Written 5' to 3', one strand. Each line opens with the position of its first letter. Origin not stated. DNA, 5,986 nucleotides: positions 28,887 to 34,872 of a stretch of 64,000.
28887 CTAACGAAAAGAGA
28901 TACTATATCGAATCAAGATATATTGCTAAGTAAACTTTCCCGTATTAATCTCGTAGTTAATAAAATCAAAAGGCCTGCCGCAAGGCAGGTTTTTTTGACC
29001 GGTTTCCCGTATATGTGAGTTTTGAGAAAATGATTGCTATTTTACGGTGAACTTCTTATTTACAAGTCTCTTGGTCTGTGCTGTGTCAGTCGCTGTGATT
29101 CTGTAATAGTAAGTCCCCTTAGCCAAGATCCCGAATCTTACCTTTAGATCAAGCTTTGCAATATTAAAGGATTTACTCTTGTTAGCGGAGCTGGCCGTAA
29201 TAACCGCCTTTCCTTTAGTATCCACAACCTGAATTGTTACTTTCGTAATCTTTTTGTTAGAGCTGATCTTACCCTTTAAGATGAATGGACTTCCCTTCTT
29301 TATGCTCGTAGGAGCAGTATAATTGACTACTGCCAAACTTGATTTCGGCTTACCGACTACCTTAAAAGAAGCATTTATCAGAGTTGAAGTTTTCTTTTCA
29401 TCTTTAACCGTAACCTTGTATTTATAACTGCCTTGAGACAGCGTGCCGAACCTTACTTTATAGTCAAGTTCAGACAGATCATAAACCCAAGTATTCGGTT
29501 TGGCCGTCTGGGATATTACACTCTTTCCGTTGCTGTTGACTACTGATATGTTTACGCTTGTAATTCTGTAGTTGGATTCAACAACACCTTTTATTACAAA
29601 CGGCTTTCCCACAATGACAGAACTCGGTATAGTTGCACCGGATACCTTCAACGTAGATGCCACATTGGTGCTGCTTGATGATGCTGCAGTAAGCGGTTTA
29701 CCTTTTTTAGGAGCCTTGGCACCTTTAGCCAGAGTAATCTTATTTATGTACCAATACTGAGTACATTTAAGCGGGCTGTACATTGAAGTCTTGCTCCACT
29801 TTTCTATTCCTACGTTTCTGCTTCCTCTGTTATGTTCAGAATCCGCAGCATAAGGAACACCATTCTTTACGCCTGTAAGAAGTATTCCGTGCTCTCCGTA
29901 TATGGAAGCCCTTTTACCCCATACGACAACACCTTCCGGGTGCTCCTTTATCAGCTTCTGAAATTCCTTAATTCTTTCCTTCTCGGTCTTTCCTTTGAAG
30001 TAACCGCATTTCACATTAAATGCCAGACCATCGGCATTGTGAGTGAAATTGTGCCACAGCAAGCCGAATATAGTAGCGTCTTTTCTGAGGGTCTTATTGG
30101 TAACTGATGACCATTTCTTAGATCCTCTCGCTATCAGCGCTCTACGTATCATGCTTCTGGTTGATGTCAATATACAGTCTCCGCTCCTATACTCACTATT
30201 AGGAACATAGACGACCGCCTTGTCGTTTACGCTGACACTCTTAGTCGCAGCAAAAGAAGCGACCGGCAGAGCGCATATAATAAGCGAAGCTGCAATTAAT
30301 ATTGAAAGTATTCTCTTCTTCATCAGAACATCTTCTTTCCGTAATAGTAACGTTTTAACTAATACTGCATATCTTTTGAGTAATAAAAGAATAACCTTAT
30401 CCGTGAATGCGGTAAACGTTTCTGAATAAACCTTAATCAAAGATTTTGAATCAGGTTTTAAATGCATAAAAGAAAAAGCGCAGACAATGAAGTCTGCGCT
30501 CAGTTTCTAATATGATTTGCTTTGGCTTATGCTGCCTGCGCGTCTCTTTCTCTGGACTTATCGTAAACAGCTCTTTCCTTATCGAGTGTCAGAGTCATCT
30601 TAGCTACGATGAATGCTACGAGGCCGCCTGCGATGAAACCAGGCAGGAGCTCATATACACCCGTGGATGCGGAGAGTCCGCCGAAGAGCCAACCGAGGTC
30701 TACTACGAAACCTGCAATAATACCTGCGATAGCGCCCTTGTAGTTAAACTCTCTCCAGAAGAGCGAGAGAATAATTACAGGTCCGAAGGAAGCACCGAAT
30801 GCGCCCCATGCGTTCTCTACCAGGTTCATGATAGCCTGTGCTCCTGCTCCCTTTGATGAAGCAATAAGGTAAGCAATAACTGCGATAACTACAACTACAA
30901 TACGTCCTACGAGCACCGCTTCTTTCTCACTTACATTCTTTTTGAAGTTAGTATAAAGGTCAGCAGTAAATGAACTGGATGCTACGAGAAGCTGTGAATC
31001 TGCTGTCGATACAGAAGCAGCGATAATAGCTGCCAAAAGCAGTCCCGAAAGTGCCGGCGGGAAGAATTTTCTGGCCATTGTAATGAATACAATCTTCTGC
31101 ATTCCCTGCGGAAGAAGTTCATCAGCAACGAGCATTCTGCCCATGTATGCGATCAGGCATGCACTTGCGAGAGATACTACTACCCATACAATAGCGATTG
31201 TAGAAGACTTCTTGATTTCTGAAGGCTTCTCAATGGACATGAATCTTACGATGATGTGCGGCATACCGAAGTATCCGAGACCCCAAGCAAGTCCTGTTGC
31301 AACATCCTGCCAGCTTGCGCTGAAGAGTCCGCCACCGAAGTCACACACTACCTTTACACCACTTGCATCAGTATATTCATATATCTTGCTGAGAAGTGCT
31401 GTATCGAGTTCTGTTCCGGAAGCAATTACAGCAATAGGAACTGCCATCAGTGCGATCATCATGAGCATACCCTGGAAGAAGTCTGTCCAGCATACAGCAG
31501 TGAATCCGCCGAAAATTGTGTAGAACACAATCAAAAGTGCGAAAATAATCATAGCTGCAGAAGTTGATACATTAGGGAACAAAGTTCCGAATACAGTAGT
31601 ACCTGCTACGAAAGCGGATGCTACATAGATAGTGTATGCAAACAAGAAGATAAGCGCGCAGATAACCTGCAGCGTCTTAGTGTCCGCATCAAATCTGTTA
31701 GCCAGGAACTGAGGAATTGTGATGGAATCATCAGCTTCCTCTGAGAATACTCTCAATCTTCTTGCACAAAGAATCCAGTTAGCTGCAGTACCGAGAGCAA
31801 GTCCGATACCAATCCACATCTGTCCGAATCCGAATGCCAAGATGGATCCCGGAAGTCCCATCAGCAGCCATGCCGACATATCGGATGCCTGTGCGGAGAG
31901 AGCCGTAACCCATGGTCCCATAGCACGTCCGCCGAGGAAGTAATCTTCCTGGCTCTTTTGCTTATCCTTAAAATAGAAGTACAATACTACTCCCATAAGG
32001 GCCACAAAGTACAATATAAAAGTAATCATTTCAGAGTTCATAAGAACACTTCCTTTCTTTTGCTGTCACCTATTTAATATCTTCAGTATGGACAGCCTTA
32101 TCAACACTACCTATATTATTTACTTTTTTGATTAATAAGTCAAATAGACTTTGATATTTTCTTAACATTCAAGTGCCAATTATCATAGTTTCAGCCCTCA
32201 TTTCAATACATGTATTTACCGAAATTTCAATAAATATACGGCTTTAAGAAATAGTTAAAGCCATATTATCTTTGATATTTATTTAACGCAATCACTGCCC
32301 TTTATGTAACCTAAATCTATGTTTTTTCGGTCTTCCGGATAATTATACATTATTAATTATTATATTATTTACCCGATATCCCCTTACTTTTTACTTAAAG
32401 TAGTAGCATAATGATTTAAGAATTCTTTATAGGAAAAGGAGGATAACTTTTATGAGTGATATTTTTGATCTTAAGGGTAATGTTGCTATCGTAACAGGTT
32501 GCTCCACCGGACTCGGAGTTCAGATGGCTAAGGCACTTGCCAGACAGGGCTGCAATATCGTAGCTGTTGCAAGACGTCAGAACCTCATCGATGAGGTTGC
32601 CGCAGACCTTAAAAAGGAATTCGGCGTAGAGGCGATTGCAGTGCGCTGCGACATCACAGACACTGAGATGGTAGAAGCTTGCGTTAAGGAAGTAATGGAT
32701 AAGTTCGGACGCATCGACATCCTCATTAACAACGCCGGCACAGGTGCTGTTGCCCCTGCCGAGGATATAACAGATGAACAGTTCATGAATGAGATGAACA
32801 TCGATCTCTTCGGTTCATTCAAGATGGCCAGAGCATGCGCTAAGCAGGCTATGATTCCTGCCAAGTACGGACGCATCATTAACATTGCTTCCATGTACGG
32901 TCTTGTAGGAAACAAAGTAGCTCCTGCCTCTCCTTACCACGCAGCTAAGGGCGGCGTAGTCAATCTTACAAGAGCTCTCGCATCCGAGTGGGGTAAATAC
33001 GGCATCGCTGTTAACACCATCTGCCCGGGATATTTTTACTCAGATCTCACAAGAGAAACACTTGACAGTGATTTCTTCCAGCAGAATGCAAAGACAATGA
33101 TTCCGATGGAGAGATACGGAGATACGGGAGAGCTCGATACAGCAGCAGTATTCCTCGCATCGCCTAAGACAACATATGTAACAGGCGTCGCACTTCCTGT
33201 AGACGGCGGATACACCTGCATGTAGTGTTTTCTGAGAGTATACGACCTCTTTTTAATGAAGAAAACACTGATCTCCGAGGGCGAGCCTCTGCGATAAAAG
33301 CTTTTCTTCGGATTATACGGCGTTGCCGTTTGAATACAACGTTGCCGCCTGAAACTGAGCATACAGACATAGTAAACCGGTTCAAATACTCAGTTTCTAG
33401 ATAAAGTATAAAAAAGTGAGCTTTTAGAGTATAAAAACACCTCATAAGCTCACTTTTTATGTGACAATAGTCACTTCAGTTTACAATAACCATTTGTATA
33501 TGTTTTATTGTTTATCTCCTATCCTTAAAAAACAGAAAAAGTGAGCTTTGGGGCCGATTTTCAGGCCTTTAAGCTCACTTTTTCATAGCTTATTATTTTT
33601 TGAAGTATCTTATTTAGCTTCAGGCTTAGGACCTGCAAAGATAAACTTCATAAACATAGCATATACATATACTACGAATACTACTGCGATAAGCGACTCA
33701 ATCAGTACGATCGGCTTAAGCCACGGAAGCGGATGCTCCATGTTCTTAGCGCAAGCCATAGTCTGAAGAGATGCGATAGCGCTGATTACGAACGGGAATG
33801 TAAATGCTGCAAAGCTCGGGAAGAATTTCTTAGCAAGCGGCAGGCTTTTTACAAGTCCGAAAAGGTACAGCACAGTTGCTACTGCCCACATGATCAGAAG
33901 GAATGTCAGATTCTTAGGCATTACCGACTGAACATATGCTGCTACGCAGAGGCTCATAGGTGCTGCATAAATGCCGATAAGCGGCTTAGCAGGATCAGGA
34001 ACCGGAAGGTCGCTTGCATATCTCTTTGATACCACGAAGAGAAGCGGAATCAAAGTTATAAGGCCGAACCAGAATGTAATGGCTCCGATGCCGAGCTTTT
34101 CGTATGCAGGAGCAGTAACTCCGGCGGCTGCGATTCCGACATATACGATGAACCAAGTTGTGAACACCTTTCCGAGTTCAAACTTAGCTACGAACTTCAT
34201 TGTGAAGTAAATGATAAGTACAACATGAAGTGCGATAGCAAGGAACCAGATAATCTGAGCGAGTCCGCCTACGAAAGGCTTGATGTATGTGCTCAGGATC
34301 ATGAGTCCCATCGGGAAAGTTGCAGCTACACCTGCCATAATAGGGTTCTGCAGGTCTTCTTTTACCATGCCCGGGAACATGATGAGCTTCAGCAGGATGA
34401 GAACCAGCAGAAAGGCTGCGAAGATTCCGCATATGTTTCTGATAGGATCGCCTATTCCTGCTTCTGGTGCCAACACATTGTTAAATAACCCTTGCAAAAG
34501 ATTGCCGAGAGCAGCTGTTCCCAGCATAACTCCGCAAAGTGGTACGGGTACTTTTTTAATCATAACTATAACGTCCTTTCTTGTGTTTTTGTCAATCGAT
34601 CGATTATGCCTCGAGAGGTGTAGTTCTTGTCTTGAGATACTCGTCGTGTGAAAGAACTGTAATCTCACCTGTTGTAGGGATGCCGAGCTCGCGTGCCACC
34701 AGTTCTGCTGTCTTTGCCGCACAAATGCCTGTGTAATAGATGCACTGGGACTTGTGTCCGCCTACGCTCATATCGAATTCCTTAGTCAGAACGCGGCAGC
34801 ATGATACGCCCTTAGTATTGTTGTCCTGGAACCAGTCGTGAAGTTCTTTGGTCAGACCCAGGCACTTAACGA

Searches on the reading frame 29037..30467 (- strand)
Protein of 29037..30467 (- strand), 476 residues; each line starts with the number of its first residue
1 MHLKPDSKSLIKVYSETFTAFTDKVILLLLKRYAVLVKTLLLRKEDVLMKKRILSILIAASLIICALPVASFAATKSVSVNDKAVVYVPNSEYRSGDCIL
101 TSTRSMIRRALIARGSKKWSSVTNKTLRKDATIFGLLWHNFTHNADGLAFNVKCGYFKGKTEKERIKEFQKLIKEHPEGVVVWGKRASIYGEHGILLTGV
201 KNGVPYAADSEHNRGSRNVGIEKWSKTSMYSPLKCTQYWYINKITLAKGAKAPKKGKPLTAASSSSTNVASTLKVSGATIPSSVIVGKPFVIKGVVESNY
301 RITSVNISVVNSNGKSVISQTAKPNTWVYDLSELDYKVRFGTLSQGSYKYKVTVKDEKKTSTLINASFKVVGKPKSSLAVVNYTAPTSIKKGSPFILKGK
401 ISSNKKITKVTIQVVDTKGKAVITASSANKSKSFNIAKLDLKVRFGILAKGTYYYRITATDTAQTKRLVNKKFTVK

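Call 8: search_protein_families(library=ncbifam, max_evalue=1e-8, proteins=[window:29037-30467:-])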
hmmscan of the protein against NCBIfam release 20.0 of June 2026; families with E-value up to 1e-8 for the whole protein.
window:29037-30467:- (476 aa): 1 family
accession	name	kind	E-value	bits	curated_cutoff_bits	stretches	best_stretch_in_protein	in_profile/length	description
TIGR04183.1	Por_Secre_tail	domain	3.3e-11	43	23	0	403-469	14-70/72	T9SS type A sorting domain-containing protein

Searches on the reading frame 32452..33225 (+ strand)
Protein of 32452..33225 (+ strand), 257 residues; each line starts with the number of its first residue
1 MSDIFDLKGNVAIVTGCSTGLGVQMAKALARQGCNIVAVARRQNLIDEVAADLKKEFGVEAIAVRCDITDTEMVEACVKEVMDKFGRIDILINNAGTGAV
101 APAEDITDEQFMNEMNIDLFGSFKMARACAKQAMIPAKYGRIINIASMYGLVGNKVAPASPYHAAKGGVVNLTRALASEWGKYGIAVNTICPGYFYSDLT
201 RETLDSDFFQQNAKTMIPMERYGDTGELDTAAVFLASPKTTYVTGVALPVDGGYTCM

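Call 7: search_protein_families(library=ncbifam, max_evalue=0.00001, proteins=[window:32452-33225:+])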
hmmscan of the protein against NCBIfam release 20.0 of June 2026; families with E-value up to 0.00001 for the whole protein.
window:32452-33225:+ (257 aa): 234 families (the best 25 are shown)
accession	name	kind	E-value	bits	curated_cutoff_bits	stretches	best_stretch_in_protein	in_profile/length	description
NF006070.0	PRK08213.1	subfamily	1.1e-81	274.1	279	1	2-256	5-258/259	gluconate 5-dehydrogenase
NF004778.0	PRK06124.1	equivalog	1.7e-63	214.5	303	1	3-255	5-253/256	SDR family oxidoreductase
NF052558.1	MBtsdlDhBudC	equivalog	6.2e-62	209.4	270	1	8-255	2-242/250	meso-2,3-butanediol dehydrogenase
NF005390.0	PRK06935.1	equivalog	1.1e-60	205.2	369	1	2-255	8-256/258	2-dehydro-3-deoxy-D-gluconate 5-dehydrogenase KduD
NF005309.0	PRK06841.1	subfamily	1.4e-60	205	286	1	4-256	10-254/255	GolD/DthD family dehydrogenase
TIGR01830.1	3oxo_ACP_reduc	equivalog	3.9e-60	203.5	297.75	1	12-253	1-237/239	3-oxoacyl-[acyl-carrier-protein] reductase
NF005559.1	PRK07231.1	subfamily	1.2e-59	201.8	215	1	7-255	2-248/249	glucose 1-dehydrogenase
TIGR01832.1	kduD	equivalog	2.1e-59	201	338.85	1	5-254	1-245/248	2-dehydro-3-deoxy-D-gluconate 5-dehydrogenase KduD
NF005488.0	PRK07097.1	equivalog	2.6e-58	197.2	369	1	2-254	3-257/266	gluconate 5-dehydrogenase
NF009093.0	PRK12429.1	subfamily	5.2e-57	193.1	258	1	7-255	3-257/259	3-hydroxybutyrate dehydrogenase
NF005711.0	PRK07523.1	subfamily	1.3e-56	192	413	1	2-256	3-253/255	SDR family oxidoreductase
NF004198.0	PRK05653.1-3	equivalog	9.2e-56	189.1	296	1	7-254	5-246/248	3-oxoacyl-ACP reductase FabG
NF004197.0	PRK05653.1-1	equivalog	4.9e-55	186.9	332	1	6-255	4-247/249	3-oxoacyl-ACP reductase FabG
NF004774.0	PRK06114.1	equivalog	5.2e-55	186.6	360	1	3-256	10-261/262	SDR family oxidoreductase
NF004791.0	PRK06138.1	equivalog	1.4e-54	185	312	1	6-255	2-250/252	SDR family oxidoreductase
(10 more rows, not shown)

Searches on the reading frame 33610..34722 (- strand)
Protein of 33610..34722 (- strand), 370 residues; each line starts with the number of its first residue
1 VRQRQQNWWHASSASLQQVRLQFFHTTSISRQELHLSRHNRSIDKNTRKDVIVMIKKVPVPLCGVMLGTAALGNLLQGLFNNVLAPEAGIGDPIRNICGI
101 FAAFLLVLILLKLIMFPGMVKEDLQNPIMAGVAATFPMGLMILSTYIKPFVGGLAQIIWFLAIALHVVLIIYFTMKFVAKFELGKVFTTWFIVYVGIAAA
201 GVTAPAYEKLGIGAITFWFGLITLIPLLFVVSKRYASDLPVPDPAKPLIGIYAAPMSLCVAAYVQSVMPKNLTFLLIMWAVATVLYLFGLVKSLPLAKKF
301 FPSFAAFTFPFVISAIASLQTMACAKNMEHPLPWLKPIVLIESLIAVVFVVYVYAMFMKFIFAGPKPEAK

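Call 7: search_protein_families(library=ncbifam, max_evalue=0.00001, proteins=[window:33610-34722:-])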
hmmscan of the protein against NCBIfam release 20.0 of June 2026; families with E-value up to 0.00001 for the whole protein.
window:33610-34722:- (370 aa): 2 families
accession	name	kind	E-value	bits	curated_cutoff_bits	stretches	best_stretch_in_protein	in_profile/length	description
NF008032.0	PRK10764.1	equivalog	2.9e-16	59.6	342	1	56-351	7-303/328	dicarboxylate transporter/tellurite-resistance protein TehA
TIGR00816.1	tdt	subfamily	7.2e-08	32.1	237.25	1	64-322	7-283/320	tellurite-resistance/dicarboxylate transporter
